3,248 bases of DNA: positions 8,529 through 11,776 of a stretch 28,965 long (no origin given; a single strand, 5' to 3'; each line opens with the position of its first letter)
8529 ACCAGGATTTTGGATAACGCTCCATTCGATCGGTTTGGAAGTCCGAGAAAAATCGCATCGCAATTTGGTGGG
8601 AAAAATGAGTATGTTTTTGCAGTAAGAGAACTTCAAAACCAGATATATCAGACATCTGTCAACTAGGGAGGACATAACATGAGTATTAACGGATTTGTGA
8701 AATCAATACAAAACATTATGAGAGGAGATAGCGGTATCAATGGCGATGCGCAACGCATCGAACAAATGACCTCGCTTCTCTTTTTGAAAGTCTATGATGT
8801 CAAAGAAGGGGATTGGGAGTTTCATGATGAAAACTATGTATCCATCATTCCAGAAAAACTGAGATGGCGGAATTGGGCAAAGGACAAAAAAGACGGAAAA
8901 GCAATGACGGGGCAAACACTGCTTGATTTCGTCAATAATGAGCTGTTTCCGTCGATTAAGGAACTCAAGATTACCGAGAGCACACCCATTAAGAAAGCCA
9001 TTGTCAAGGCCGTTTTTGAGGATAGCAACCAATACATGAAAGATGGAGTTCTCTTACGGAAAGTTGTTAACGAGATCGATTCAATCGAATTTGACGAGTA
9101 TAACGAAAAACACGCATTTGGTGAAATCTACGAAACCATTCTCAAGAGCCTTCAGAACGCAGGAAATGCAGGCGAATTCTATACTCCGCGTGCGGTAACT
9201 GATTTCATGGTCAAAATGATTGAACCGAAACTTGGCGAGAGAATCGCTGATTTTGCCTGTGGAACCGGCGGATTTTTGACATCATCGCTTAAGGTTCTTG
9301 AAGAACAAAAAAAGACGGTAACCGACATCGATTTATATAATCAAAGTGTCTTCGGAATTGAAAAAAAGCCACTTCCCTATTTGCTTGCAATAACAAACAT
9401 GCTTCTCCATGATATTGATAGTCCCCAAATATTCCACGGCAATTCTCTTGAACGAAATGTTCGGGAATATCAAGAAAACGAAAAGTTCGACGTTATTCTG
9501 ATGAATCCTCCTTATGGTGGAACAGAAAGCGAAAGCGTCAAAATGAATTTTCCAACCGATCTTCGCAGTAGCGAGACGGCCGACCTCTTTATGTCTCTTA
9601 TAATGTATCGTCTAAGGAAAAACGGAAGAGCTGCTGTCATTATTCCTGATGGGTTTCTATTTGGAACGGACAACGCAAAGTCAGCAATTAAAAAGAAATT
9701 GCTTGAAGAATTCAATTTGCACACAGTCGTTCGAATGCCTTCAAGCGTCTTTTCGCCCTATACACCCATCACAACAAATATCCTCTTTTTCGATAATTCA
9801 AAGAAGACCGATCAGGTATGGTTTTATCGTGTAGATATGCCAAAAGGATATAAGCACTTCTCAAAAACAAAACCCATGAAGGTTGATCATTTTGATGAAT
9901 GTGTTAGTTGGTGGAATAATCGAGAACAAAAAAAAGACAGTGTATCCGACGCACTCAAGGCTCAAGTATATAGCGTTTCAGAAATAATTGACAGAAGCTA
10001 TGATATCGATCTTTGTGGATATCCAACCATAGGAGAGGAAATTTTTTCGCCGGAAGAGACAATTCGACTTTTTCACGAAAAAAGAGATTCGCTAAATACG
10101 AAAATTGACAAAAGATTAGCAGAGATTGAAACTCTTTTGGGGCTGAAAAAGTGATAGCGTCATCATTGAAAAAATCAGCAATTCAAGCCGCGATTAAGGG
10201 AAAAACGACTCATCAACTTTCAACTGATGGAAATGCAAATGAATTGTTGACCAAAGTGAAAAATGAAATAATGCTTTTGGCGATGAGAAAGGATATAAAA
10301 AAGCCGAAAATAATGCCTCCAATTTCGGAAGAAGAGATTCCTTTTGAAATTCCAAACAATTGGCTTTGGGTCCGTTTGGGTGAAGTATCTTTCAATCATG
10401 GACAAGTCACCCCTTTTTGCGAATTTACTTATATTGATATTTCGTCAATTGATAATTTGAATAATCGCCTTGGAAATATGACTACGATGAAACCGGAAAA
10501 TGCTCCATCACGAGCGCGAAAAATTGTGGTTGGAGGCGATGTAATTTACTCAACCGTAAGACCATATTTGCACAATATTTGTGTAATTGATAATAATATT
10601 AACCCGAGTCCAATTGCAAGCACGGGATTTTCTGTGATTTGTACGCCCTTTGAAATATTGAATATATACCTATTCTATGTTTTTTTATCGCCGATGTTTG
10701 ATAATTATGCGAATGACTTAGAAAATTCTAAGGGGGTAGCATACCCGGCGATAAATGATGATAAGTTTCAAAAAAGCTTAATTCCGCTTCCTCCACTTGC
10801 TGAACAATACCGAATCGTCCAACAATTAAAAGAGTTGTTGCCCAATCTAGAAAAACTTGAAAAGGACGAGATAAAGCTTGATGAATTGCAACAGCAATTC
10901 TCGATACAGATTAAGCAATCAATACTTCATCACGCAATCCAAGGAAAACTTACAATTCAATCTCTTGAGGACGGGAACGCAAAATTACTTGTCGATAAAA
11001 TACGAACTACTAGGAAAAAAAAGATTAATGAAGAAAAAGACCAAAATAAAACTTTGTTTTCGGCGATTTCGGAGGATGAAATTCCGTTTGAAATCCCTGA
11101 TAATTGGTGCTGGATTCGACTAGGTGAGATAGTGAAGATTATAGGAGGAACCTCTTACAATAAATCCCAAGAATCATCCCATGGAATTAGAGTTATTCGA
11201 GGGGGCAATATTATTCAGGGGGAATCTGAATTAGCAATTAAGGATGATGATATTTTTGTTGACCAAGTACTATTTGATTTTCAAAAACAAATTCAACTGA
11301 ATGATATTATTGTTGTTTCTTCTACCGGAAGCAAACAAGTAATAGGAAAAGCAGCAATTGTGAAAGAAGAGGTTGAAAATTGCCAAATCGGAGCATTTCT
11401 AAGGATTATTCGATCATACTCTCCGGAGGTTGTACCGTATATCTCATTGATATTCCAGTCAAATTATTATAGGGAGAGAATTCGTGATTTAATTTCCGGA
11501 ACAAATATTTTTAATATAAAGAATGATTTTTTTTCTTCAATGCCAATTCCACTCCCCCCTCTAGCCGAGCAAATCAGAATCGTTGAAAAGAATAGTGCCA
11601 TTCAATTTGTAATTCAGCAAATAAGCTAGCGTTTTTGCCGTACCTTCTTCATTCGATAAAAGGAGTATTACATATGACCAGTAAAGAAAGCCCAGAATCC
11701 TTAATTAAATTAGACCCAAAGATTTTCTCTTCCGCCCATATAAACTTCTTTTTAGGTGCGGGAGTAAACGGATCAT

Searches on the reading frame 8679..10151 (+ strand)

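Call 29: search_protein_families(library=pfam, proteins=[window:8679-10151:+], max_evalue=0.001)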
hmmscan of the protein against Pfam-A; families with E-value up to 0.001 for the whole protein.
window:8679-10151:+ (491 aa): 5 families
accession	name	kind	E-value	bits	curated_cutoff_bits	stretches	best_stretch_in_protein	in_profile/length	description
PF02384.22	N6_Mtase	-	8.5e-69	232.7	20.4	1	143-445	2-299/311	N-6 DNA Methylase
PF12161.14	HsdM_N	-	1.5e-12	48.7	24.5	1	4-133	2-135/135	HsdM N-terminal domain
PF07669.17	Eco57I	-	4.7e-12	46.8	25.3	1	257-358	69-171/171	Eco57I restriction-modification methylase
PF05175.20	MTS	-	5.8e-07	29.7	23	1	174-280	20-109/170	Methyltransferase small domain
PF01170.24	UPF0020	-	0.00055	20.1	22.3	0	177-325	20-169/197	RMKL-like, methyltransferase domain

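Call 99: search_protein_families(library=padloc, proteins=[window:8679-10151:+], max_evalue=0.00001)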
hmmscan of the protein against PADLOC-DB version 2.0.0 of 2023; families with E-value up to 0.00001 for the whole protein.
window:8679-10151:+ (491 aa): 42 families (the best 25 are shown)
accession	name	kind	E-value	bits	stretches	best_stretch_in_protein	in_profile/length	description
PDLC03021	MTase_I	-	4.9e-180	597.5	1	1-487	1-489/491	Type I methyltransferase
PDLC03025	MTase_I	-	1e-173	577.1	1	1-417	1-415/569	Type I methyltransferase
PDLC03026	MTase_I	-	4.3e-73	245.1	1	12-444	15-434/487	Type I methyltransferase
PDLC04134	mad2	-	6.3e-62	208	1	6-418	144-490/492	mads_2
PDLC03036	MTase_I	-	1.8e-55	186.5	1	2-405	19-459/635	Type I methyltransferase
PDLC03022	MTase_I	-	8.8e-32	108.3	1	56-445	79-470/857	Type I methyltransferase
PDLC03029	MTase_I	-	6.2e-30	102.3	1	101-378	110-408/661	Type I methyltransferase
PDLC03033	MTase_I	-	1.8e-27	94.5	1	111-475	140-516/541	Type I methyltransferase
PDLC03031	MTase_I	-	1.6e-25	87.5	1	126-369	142-399/834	Type I methyltransferase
PDLC03318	MTase_II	-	3.7e-24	83.1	1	8-208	208-387/723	Type II methyltransferase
PDLC03035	MTase_I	-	4.8e-24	82.9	1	124-379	133-393/653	Type I methyltransferase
PDLC03027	MTase_I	-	1.9e-22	77.6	1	97-446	83-434/810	Type I methyltransferase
PDLC03039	MTase_I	-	8.2e-21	71.8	1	111-358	109-364/708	Type I methyltransferase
PDLC03019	MTase_I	-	1.2e-18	64.9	1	139-377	142-377/932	Type I methyltransferase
PDLC03038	MTase_I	-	1.5e-18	64.1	1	116-358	116-366/896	Type I methyltransferase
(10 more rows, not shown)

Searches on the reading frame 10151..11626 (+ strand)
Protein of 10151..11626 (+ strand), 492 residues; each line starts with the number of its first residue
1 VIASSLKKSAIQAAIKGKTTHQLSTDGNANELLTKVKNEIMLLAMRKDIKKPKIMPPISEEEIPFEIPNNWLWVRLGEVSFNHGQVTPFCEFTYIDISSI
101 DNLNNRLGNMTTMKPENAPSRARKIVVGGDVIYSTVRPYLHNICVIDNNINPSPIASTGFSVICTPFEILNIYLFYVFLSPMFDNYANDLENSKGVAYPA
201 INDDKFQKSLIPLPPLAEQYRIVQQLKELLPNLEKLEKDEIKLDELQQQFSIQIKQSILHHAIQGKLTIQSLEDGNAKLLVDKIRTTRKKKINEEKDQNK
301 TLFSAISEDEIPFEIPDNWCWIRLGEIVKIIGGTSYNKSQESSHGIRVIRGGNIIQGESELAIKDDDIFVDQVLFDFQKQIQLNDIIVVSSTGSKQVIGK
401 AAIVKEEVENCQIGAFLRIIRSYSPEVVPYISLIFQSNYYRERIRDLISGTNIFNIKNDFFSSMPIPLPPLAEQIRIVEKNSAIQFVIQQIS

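Call 29: search_protein_families(library=pfam, proteins=[window:10151-11626:+], max_evalue=0.001)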
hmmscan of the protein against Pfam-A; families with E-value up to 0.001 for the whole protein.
window:10151-11626:+ (492 aa): 1 family
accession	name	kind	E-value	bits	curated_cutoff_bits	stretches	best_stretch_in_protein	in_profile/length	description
PF01420.25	Methylase_S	-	2.6e-19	70.5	22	2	316-479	1-147/168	Type I restriction modification DNA specificity domain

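Call 99: search_protein_families(library=padloc, proteins=[window:10151-11626:+], max_evalue=0.00001)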
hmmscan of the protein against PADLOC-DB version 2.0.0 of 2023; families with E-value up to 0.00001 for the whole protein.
window:10151-11626:+ (492 aa): 91 families (the best 25 are shown)
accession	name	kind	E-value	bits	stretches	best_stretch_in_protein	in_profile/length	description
PDLC03076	Specificity_I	-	7.5e-88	293.9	1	1-491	1-486/488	Type I specificity subunit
PDLC03179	Specificity_I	-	1e-86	290.1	2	6-248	40-286/589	Type I specificity subunit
PDLC04137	mad5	-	4.6e-58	195.3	2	92-491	32-375/392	mads_5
PDLC03169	Specificity_I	-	5.9e-54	182.2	2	66-479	5-380/461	Type I specificity subunit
PDLC03079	Specificity_I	-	6.1e-50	168.7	2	58-288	17-238/470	Type I specificity subunit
PDLC03127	Specificity_I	-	1.7e-49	167.1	1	128-491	73-426/571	Type I specificity subunit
PDLC03096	Specificity_I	-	1.3e-41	141.1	2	5-252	22-267/658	Type I specificity subunit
PDLC03196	Specificity_I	-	7.1e-41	138.2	4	7-80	23-96/792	Type I specificity subunit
PDLC03109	Specificity_I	-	6.3e-39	132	2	313-480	9-185/591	Type I specificity subunit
PDLC03194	Specificity_I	-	6.3e-38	128.8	2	64-245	2-183/391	Type I specificity subunit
PDLC03189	Specificity_I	-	6.3e-36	122.2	1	67-480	6-379/459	Type I specificity subunit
PDLC03162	Specificity_I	-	8.4e-36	121.7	2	71-480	8-376/431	Type I specificity subunit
PDLC03072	Specificity_I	-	7.7e-32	108.9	2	314-480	232-399/448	Type I specificity subunit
PDLC03107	Specificity_I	-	5.3e-29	99.5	1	71-485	3-363/392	Type I specificity subunit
PDLC03090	Specificity_I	-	1.8e-28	98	2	314-478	232-391/434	Type I specificity subunit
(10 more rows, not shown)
